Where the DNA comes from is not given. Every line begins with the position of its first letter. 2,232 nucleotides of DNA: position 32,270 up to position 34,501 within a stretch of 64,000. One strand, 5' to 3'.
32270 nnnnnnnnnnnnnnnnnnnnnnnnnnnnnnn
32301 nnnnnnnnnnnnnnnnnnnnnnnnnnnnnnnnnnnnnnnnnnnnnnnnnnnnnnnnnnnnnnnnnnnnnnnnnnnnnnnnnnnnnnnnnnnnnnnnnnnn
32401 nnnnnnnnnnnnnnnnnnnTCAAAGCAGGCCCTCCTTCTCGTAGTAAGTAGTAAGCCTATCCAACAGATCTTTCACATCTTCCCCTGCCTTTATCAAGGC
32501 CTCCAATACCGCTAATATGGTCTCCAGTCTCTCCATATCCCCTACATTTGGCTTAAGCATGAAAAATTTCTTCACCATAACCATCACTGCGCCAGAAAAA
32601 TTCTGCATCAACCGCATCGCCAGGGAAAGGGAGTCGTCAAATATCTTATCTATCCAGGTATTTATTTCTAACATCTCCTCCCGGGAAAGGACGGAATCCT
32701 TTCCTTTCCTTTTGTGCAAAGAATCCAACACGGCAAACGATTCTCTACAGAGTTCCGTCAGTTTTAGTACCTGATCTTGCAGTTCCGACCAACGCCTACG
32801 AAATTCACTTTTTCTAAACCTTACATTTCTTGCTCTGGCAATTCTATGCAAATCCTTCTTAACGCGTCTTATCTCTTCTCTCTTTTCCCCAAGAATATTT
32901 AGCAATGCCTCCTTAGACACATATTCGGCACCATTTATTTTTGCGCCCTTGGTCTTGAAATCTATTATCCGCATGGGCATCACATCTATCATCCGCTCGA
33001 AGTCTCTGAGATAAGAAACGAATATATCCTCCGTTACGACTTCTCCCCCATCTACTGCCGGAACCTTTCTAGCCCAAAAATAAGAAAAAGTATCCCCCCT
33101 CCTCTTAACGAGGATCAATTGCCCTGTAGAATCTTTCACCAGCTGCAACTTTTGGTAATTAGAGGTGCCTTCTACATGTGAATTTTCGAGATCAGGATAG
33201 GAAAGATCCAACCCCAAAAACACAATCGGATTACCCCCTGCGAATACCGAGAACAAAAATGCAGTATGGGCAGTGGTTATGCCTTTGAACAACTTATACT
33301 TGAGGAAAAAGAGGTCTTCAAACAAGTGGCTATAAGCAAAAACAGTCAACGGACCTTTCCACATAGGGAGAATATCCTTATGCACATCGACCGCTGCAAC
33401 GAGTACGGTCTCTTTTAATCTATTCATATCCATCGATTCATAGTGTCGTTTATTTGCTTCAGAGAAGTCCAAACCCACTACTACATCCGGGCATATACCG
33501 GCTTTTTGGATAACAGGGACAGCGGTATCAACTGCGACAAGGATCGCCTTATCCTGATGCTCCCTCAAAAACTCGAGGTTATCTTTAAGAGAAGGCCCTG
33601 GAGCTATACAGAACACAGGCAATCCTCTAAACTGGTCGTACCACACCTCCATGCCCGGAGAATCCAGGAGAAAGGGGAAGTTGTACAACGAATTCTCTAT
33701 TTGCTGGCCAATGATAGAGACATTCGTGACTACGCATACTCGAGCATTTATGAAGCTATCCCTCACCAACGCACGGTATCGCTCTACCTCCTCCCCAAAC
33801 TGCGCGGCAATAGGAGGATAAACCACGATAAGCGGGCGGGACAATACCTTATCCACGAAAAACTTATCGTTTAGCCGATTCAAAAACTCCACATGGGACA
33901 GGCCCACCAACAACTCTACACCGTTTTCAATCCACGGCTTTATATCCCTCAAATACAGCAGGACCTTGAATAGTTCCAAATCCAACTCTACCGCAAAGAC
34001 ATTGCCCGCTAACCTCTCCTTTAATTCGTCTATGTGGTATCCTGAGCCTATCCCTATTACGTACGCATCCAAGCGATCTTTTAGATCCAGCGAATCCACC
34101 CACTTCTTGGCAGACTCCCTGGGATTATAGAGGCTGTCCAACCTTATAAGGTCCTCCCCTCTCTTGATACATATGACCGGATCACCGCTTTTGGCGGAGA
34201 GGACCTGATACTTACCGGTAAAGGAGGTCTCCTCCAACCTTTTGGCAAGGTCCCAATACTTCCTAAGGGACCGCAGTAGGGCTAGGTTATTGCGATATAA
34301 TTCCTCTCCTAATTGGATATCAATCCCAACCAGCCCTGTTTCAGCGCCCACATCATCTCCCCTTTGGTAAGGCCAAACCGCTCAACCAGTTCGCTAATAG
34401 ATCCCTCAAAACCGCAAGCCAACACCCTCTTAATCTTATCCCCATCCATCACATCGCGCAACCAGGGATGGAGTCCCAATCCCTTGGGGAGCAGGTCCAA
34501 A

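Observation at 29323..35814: Lower-GC flagellin-glycosylation island split by tRNA-Phe (Maf + GT4 + CgeB-like ORF + NeuC/LegG-like epimerase + methyltransferase)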

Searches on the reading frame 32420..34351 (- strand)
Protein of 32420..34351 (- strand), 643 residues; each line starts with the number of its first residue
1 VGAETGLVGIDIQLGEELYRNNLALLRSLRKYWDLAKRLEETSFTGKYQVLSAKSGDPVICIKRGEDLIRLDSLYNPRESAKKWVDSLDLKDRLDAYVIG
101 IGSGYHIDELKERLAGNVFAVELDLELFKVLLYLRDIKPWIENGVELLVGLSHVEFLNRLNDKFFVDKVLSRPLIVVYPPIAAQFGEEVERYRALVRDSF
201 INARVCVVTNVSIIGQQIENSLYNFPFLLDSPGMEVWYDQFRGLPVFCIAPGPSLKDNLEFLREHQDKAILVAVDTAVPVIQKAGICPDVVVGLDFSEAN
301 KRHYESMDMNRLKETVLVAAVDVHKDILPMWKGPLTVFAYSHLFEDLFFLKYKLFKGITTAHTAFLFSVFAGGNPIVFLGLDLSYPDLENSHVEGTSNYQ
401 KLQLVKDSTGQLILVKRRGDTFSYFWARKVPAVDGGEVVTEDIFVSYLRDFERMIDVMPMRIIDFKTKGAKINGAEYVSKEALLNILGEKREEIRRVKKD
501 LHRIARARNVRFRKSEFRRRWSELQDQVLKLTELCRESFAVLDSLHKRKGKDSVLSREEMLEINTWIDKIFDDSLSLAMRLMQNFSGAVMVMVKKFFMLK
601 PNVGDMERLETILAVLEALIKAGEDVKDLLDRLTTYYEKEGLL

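Call 6: search_protein_families(library=pfam, proteins=[window:32420-34351:-], max_evalue=0.01)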
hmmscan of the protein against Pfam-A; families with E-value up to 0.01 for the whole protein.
window:32420-34351:- (643 aa): 2 families
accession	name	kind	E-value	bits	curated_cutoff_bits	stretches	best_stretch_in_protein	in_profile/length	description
PF01973.23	MptE-like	-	3.8e-32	111.9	34.6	1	220-387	2-170/171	6-hydroxymethylpterin diphosphokinase MptE-like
PF24465.1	Tri-helical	-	0.0073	17.2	27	0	485-549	3-67/85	Tri-helical domain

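Call 7: search_protein_families(library=ncbifam, proteins=[window:32420-34351:-], max_evalue=0.01)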
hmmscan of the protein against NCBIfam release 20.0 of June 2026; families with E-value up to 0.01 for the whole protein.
window:32420-34351:- (643 aa): 2 families
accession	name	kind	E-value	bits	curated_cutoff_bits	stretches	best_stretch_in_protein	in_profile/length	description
NF050051.1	FlagModPseD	domain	3.4e-16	59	670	1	71-404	52-393/640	flagellin modification protein PseD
NF040608.1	division_SteA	equivalog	0.0014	17.6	150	1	227-293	148-216/369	putative cytokinetic ring protein SteA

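Call 22: find_homologous_proteins(query=window:32420-34351:-)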
Query window:32420-34351:- (643 aa): 14 proteins with E <= 0.001 among 8000 candidates.
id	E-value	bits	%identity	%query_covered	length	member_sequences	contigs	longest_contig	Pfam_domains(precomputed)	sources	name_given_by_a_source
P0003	0.0e+0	1440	100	100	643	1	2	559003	PF01973.24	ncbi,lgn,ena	-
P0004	0.0e+0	1282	87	100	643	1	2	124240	PF01973.24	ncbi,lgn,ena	-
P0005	1.8e-194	666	50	100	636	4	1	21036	PF01973.24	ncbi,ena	-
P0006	1.9e-193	663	48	100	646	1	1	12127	PF01973.24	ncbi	-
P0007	1.5e-188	646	49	100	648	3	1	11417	PF01973.24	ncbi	-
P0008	2.8e-177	609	46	98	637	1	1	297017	PF01973.24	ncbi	-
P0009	1.3e-115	406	35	98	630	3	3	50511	PF01973.24,PF20157.5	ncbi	-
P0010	8.6e-19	86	26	49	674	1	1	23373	PF01973.24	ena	-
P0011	1.2e-18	85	26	53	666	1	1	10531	PF01973.24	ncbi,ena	-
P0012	4.9e-11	60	30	41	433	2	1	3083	PF01973.24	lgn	-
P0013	6.6e-11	60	26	44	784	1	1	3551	PF01973.24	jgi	-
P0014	1.2e-10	59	26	45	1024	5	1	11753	PF01973.24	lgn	-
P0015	1.7e-7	48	24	67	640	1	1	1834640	PF01973.24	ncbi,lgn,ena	ncbi:6-hydroxymethylpterin diphosphokinase MptE-like [Burkholderiales bacterium]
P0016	3.3e-6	44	28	40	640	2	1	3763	PF01973.24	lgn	-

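Call 24: find_encoding_contigs(protein=P0005, flank=10000, max_places=2)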
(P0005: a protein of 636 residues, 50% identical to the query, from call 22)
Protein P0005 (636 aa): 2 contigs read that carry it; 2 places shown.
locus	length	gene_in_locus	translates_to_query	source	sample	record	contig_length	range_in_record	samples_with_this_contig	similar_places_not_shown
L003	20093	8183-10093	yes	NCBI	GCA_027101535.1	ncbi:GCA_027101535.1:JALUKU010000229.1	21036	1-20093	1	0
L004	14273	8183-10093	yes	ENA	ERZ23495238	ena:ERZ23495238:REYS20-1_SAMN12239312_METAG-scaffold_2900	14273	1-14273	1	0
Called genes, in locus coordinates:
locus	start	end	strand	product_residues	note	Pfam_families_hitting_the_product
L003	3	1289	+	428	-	?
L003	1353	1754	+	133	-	PF03646:FlaG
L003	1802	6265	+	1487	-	PF02465:FliD_N, PF02876:Stap_Strp_tox_C (faint), PF21989:RA_2 (faint), PF07196:Flagellin_IN (faint), PF21403:OTU1_UBXL (faint), PF07195:FliD_C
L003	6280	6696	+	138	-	PF02561:FliS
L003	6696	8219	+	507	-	PF13439:Glyco_transf_4 (weak), PF00534:Glycos_transf_1, PF13692:Glyco_trans_1_4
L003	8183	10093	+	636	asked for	PF01973:MptE-like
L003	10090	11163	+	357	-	-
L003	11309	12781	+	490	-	PF00364:Biotin_lipoyl, PF00132:Hexapep (faint)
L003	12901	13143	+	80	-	PF02604:PhdYeFM_antitox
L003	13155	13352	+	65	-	-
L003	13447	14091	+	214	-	PF19538:DUF6062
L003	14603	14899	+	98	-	PF02001:DUF134, PF13560:HTH_31 (weak), PF04545:Sigma70_r4, PF08281:Sigma70_r4_2 (weak), PF13384:HTH_23 (weak), PF01381:HTH_3 (weak), PF13551:HTH_29 (weak)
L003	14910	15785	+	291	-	PF01545:Cation_efflux, PF16916:ZT_dimer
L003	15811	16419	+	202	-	PF02663:FmdE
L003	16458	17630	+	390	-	PF13593:SBF_like, PF01758:SBF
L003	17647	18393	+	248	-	PF01925:TauE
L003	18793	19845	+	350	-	PF03462:PCRF, PF00472:RF-1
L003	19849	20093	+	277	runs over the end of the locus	PF17827:PrmC_N (weak), PF05175:MTS, PF06325:PrmA (weak), PF13847:Methyltransf_31, PF13649:Methyltransf_25 (weak)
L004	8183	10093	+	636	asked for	PF01973:MptE-like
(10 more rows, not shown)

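Call 25: find_encoding_contigs(protein=P0008, flank=10000, max_places=2)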
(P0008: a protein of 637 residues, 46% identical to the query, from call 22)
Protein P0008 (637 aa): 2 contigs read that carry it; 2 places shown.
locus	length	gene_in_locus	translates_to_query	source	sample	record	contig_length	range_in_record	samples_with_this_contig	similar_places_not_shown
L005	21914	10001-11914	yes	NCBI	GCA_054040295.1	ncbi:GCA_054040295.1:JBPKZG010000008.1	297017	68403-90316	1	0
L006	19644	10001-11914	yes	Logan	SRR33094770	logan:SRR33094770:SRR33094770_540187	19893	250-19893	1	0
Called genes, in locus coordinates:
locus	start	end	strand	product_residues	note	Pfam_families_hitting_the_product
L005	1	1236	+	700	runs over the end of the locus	PF03030:H_PPase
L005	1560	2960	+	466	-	PF00669:Flagellin_N, PF00700:Flagellin_C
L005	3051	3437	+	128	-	PF03646:FlaG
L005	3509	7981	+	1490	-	PF02465:FliD_N, PF02876:Stap_Strp_tox_C (faint), PF07196:Flagellin_IN (faint), PF27299:TP0873_N (faint), PF07195:FliD_C, PF00754:F5_F8_type_C, PF07195:FliD_C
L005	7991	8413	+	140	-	PF02561:FliS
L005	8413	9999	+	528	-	PF00534:Glycos_transf_1, PF13692:Glyco_trans_1_4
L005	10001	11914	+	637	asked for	PF01973:MptE-like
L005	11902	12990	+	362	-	-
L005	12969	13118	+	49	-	-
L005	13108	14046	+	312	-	PF01073:3Beta_HSD, PF01370:Epimerase, PF02719:Polysacc_synt_2, PF04321:RmlD_sub_bind, PF16363:GDP_Man_Dehyd, PF07993:NAD_binding_4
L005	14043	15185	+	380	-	PF00155:Aminotran_1_2, PF01041:DegT_DnrJ_EryC1, PF01212:Beta_elim_lyase (weak), PF00266:Aminotran_5 (weak)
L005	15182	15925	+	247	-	PF08889:WbqC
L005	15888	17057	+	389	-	PF02350:Epimerase_2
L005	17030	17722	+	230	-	PF02585:PIG-L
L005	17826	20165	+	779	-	-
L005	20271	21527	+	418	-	PF00330:Aconitase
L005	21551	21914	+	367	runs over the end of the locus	PF00437:T2SSE, PF13401:AAA_22 (weak)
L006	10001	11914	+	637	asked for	PF01973:MptE-like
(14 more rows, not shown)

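Call 26: find_encoding_contigs(protein=P0009, flank=10000, max_places=2)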
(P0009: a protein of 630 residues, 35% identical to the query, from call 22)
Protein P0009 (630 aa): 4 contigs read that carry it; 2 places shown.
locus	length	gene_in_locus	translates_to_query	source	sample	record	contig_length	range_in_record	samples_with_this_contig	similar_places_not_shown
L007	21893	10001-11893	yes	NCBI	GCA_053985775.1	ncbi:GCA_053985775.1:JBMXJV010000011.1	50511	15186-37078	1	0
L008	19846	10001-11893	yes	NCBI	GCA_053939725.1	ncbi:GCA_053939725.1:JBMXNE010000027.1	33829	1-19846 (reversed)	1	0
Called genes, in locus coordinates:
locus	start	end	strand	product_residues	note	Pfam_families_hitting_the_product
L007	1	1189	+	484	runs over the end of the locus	PF00364:Biotin_lipoyl, PF02817:E3_binding (faint), PF00132:Hexapep (faint), PF25087:GMPPB_C (faint)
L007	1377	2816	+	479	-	PF00669:Flagellin_N, PF00700:Flagellin_C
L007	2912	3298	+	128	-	PF03646:FlaG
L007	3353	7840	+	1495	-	PF02465:FliD_N, PF21989:RA_2 (faint), PF27299:TP0873_N (faint), PF07196:Flagellin_IN (weak), PF07195:FliD_C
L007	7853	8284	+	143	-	PF02561:FliS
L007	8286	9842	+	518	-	PF13524:Glyco_trans_1_2 (faint), PF00534:Glycos_transf_1, PF13692:Glyco_trans_1_4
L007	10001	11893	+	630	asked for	PF20157:Maf_flag10_N (weak), PF01973:MptE-like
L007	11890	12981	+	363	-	-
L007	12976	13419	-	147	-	PF18306:LDcluster4, PF03641:Lysine_decarbox (weak)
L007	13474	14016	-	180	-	PF01066:CDP-OH_P_transf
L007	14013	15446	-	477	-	PF00224:PK, PF02887:PK_C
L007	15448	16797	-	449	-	PF02878:PGM_PMM_I, PF02879:PGM_PMM_II, PF02880:PGM_PMM_III, PF00408:PGM_PMM_IV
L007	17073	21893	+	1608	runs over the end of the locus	-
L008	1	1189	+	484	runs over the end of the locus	PF00364:Biotin_lipoyl, PF02817:E3_binding (faint), PF00132:Hexapep (faint), PF25087:GMPPB_C (faint)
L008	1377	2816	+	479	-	PF00669:Flagellin_N, PF00700:Flagellin_C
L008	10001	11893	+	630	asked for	PF20157:Maf_flag10_N (weak), PF01973:MptE-like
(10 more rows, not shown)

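Call 35: find_related_loci(query=A1, collection=genome_contigs, flank=10000)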
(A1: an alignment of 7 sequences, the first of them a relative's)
Query A1 (643 aa) in genome_contigs; peptide patterns used: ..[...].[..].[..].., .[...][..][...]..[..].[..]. (x = any residue, [..] = any of these).
60 stretches matched a pattern; 4 encode a relative of the query (tblastn E <= 1e-3); 4 distinct loci.
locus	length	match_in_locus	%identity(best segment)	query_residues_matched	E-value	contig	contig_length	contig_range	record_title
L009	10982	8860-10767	49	1-643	0e+0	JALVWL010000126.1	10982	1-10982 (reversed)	MAG: Candidatus Omnitrophota bacterium isolate M10_metabat2_scaf2bin.014 M10_NODE_3164_length_10982_cov_2.400184, whole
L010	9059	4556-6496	49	1-643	0e+0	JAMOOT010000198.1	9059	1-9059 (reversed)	MAG: Candidatus Omnitrophota bacterium isolate 4559-240_maxbin2_scaf2bin.121 4559-240_scaffold_4293_c1, whole genome sho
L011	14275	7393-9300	50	1-643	0e+0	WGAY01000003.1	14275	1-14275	MAG: Candidatus Omnitrophota bacterium isolate S143_82 k151_117112, whole genome shotgun sequence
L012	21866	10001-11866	35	22-643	6e-125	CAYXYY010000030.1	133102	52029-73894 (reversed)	MAG TPA_asm: uncultured Planctomycetia bacterium isolate binchicken_co219_147 genome assembly, contig: k141_445024, whol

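Call 46: search_solved_structures(query=window:32420-34351:-, max_evalue=0.01, show_alignments=1)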
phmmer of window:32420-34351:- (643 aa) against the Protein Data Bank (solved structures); distinct sequences matched with E-value up to 0.01: 6.
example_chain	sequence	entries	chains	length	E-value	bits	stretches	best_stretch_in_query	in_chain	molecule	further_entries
3ugm_A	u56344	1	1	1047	1.5e-05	27.1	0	241-307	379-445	TAL effector AvrBs3/PthA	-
5mu5_A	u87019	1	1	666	5.3e-05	25.2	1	244-306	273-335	Uncharacterized protein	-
9jo8_A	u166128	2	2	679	0.0001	24.3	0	242-307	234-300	TALE repeat protein targeting mitochondiral ND1-L gene. | TALE repeat protein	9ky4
4osk_A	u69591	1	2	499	0.0018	20.2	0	241-307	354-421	Hax3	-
4osl_A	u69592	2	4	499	0.002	20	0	241-306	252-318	Hax3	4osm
2ypf_A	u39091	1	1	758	0.0025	19.7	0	242-307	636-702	AVRBS3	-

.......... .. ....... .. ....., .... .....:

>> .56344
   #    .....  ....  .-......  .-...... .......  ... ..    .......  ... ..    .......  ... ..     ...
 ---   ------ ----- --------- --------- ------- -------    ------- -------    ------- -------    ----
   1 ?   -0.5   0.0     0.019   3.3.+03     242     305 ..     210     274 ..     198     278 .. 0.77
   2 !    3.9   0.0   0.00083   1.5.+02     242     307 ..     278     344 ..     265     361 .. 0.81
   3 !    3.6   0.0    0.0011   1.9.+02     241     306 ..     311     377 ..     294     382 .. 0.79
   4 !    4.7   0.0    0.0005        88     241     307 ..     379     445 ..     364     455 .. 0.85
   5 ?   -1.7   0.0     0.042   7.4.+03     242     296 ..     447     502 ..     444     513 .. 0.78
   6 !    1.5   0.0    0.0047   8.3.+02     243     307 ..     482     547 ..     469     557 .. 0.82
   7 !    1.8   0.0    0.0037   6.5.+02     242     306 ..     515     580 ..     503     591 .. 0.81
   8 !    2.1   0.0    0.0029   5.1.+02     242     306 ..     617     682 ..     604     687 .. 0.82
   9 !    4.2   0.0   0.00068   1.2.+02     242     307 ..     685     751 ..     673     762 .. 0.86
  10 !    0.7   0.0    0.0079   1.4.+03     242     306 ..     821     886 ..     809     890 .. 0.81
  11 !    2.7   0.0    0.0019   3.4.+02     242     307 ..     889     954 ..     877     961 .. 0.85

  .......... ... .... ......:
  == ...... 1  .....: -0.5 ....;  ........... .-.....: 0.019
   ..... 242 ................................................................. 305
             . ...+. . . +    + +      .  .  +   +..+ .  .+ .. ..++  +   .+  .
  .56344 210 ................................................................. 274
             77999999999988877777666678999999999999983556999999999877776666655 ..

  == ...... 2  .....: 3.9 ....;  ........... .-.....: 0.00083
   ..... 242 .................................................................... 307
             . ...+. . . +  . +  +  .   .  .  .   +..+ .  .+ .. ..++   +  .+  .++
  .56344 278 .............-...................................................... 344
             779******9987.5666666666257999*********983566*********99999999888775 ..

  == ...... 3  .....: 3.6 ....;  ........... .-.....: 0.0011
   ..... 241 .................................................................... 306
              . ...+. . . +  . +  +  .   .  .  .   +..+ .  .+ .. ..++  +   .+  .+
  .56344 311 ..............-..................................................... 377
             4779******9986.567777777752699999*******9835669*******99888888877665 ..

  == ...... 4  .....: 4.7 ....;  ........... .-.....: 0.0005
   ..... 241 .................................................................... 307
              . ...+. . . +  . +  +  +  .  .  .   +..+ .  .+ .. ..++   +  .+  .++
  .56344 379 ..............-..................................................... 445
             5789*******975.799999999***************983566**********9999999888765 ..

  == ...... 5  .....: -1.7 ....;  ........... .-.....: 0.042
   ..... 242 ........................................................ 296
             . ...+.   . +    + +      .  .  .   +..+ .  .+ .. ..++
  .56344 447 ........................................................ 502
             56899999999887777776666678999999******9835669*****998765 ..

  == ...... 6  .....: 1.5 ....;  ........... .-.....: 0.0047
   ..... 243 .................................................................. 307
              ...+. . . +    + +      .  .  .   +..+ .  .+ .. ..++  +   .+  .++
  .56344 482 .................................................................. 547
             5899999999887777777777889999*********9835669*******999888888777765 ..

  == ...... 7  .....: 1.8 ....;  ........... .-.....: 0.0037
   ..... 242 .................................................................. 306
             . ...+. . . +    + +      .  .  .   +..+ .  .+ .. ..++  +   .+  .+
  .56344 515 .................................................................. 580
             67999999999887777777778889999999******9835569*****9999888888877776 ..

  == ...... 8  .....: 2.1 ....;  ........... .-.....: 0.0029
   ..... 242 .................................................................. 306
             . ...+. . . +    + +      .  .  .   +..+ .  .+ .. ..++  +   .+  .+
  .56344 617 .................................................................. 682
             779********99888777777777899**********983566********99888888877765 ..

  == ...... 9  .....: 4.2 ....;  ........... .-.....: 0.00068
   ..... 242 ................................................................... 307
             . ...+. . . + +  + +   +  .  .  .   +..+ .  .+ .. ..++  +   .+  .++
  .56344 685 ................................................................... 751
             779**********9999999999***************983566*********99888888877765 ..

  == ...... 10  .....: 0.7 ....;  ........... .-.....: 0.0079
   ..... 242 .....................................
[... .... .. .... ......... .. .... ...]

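Call 85: find_encoding_contigs(protein=P0006, flank=10000, max_places=1)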
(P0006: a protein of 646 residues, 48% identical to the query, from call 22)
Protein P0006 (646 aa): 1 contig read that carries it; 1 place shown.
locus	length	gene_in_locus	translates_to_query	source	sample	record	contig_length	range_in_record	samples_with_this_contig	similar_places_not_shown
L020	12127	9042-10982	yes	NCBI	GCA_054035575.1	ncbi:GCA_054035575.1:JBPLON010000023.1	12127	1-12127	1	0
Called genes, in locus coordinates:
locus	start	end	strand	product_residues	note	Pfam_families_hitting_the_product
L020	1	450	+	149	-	?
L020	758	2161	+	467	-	PF00669:Flagellin_N, PF00700:Flagellin_C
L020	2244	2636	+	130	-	PF03646:FlaG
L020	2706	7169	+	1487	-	PF02465:FliD_N, PF07196:Flagellin_IN (faint), PF21403:OTU1_UBXL (faint), PF07195:FliD_C, PF00754:F5_F8_type_C, PF07195:FliD_C (weak)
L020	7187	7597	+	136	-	PF02561:FliS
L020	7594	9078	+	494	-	PF20706:GT4-conflict (weak), PF00534:Glycos_transf_1, PF13692:Glyco_trans_1_4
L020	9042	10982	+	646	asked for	PF01973:MptE-like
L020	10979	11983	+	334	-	-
